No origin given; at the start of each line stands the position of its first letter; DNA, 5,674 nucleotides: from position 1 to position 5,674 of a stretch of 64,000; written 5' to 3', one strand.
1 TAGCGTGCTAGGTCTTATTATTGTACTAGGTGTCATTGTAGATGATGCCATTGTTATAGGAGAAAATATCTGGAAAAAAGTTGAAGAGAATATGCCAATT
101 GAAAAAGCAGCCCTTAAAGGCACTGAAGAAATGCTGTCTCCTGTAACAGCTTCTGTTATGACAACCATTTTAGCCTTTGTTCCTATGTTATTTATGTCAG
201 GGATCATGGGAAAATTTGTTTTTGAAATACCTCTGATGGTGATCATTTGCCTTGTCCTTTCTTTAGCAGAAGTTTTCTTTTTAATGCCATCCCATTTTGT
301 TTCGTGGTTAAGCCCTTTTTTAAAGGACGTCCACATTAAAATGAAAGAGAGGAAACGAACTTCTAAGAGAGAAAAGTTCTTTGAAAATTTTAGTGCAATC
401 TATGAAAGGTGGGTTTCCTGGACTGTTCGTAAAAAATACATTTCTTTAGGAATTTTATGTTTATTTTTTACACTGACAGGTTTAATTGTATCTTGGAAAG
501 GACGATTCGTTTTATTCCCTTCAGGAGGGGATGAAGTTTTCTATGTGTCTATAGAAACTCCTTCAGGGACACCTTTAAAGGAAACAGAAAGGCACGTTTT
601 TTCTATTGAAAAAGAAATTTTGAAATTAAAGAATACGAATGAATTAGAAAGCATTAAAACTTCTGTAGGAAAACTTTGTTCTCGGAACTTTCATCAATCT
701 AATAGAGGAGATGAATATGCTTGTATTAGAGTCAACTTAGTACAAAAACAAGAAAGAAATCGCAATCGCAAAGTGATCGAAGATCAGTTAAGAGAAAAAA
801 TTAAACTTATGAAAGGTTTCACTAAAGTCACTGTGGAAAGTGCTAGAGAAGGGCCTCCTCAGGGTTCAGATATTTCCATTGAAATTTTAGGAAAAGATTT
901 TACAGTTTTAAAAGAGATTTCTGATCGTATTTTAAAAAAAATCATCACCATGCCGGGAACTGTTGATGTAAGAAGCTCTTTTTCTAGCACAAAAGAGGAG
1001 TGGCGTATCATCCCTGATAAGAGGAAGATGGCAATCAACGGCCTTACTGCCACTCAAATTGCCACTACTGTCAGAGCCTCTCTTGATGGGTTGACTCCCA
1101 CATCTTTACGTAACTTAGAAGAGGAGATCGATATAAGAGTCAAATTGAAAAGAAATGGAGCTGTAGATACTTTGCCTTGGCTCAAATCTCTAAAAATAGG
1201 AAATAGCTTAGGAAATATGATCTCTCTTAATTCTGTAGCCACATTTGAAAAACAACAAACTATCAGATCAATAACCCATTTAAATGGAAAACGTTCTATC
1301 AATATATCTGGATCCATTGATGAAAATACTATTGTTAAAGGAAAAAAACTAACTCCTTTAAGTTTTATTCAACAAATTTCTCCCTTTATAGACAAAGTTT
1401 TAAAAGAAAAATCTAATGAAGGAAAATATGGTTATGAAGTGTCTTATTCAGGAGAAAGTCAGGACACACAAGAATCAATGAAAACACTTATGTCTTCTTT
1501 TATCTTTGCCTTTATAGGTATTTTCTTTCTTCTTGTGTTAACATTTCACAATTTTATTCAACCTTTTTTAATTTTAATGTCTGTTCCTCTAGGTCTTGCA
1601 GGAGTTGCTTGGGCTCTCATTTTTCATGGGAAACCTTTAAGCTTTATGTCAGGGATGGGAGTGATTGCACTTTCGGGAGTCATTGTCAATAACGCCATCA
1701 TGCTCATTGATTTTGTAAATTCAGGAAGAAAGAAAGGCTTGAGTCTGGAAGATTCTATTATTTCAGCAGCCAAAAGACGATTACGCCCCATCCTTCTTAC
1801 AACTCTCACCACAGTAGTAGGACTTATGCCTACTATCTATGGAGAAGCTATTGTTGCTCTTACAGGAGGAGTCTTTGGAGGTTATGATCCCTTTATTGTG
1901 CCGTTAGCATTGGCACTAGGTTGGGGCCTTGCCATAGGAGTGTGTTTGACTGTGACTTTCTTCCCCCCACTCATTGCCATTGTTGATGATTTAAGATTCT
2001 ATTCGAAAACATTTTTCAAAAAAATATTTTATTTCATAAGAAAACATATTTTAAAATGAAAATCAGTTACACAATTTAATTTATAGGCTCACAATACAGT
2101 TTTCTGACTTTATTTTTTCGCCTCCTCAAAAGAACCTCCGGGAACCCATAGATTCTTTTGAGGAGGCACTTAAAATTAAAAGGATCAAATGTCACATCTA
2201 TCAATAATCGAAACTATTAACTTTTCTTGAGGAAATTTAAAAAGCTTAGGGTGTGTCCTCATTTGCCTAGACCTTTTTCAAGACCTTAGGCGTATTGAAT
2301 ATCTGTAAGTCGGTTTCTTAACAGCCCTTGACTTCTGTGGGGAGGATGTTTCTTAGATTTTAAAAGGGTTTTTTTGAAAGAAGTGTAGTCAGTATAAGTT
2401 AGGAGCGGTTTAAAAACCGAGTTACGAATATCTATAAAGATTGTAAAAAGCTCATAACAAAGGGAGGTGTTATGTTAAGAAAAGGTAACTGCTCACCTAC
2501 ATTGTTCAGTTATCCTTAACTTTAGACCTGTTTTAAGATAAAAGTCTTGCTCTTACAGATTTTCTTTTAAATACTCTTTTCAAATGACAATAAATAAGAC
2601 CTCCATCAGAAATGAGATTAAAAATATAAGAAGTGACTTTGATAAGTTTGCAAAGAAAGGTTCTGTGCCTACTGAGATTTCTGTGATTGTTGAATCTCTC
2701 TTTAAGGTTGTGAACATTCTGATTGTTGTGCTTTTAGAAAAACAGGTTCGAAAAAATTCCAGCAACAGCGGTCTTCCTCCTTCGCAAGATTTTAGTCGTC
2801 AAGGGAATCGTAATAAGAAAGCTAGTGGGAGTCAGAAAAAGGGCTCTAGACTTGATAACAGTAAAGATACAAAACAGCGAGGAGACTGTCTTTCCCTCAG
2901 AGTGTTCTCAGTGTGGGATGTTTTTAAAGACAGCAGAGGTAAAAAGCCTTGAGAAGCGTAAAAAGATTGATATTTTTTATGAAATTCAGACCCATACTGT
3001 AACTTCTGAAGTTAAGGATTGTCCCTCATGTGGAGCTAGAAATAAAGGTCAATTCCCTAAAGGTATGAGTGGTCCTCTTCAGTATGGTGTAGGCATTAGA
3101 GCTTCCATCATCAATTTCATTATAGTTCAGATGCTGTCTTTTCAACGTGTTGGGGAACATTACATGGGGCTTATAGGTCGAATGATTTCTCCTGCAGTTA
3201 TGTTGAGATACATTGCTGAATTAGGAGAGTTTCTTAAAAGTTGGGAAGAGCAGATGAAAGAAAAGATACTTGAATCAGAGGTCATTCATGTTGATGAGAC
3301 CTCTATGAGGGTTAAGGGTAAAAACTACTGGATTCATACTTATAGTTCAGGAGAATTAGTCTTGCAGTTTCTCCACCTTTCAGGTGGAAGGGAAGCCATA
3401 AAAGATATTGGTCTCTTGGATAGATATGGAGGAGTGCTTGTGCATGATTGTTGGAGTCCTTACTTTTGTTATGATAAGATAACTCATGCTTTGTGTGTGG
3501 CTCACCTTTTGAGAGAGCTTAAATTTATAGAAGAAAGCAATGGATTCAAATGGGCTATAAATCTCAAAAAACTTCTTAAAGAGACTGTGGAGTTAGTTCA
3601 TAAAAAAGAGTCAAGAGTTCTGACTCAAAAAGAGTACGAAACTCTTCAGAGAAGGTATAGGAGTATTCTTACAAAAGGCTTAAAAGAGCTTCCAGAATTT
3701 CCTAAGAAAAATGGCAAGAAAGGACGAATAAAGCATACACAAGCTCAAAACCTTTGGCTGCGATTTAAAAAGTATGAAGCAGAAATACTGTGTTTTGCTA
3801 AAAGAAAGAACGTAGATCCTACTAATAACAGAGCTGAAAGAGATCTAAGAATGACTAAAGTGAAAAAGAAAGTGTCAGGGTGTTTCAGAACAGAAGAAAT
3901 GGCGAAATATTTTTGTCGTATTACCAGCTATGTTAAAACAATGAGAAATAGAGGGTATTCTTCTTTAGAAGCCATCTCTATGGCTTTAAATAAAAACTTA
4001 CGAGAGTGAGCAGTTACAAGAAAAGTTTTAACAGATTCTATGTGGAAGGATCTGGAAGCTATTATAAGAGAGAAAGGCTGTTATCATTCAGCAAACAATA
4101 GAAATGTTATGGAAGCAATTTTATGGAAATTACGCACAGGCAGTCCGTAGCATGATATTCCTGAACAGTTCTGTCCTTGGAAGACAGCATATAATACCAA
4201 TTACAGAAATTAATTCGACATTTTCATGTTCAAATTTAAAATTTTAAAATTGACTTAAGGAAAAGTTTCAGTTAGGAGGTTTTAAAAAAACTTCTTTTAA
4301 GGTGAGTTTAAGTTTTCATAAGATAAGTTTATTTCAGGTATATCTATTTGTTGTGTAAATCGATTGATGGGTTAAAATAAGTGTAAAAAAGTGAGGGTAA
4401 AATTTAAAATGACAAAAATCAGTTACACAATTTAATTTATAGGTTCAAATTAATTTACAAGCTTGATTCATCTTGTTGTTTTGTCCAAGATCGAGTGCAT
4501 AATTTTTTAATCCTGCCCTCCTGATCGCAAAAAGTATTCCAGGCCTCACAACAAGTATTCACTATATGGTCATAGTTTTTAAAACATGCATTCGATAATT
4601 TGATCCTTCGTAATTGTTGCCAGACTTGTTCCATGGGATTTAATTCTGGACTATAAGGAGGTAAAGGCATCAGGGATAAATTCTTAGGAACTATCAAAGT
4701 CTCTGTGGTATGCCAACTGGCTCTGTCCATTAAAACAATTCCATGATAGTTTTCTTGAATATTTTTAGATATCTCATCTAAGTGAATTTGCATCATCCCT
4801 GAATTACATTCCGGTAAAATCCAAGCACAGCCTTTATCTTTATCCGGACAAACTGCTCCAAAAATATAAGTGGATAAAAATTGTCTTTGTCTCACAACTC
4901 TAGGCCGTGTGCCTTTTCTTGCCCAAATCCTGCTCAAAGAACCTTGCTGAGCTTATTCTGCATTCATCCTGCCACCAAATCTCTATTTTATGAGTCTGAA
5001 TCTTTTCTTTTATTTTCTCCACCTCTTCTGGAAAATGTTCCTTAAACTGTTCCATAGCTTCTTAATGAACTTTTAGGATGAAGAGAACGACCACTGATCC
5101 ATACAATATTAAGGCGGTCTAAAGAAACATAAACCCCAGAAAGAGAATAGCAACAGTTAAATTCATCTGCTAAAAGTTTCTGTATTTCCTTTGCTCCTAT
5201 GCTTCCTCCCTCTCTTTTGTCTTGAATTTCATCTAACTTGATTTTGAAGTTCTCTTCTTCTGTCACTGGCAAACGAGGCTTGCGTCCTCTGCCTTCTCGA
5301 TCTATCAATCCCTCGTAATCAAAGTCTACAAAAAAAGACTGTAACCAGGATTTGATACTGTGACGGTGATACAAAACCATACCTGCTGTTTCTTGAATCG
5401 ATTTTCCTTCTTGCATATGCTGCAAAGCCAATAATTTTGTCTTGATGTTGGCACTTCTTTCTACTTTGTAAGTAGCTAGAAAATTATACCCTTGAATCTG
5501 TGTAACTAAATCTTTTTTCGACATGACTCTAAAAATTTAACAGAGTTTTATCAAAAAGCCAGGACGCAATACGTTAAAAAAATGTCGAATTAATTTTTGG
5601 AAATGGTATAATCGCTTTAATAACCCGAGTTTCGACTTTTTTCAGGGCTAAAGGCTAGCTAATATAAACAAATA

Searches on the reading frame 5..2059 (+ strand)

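Call 69: search_protein_families(library=pfam, proteins=[window:5-2059:+], max_evalue=0.001)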
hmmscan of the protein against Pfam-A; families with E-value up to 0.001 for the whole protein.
window:5-2059:+ (684 aa): 2 families
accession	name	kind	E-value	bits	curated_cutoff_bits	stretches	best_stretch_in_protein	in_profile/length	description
PF00873.25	ACR_tran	-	4.1e-99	333.1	28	1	1-613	388-983/1021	AcrB/AcrD/AcrF family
PF03176.21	MMPL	-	0.00013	21.5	20.5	0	489-660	139-302/333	MMPL family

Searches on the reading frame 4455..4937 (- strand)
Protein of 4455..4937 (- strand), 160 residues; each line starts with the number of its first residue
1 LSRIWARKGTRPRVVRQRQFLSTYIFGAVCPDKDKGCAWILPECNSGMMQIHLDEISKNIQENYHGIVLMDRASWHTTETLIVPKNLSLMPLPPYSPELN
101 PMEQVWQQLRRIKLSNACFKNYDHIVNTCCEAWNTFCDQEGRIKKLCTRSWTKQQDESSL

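Call 69: search_protein_families(library=pfam, proteins=[window:4455-4937:-], max_evalue=0.001)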
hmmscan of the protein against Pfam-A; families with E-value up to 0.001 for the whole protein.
window:4455-4937:- (160 aa): 1 family
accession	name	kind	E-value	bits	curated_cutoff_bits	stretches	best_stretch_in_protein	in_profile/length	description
PF13358.12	DDE_3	-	1.2e-22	80.8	28.6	1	3-124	18-144/146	DDE superfamily endonuclease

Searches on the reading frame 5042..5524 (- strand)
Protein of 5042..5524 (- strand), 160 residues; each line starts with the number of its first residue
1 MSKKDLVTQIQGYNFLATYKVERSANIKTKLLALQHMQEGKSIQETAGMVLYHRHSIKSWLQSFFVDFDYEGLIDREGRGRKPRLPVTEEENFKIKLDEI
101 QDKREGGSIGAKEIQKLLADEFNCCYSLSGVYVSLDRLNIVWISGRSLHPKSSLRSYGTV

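Call 20: find_encoding_contigs(protein=window:5042-5524:-, flank=10000, max_places=10)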
Protein window:5042-5524:- (160 aa): no gene with exactly this product is on record in the collection.

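Call 69: search_protein_families(library=pfam, proteins=[window:5042-5524:-], max_evalue=0.001)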
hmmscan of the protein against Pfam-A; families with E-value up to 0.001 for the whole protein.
window:5042-5524:- (160 aa): 2 families
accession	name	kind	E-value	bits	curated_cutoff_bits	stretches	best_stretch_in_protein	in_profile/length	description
PF13565.12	HTH_32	-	0.00011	23.1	33.7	1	60-132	5-70/73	Homeodomain-like domain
PF13592.12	HTH_33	-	0.00071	19.6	25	0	111-152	7-48/60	Winged helix-turn helix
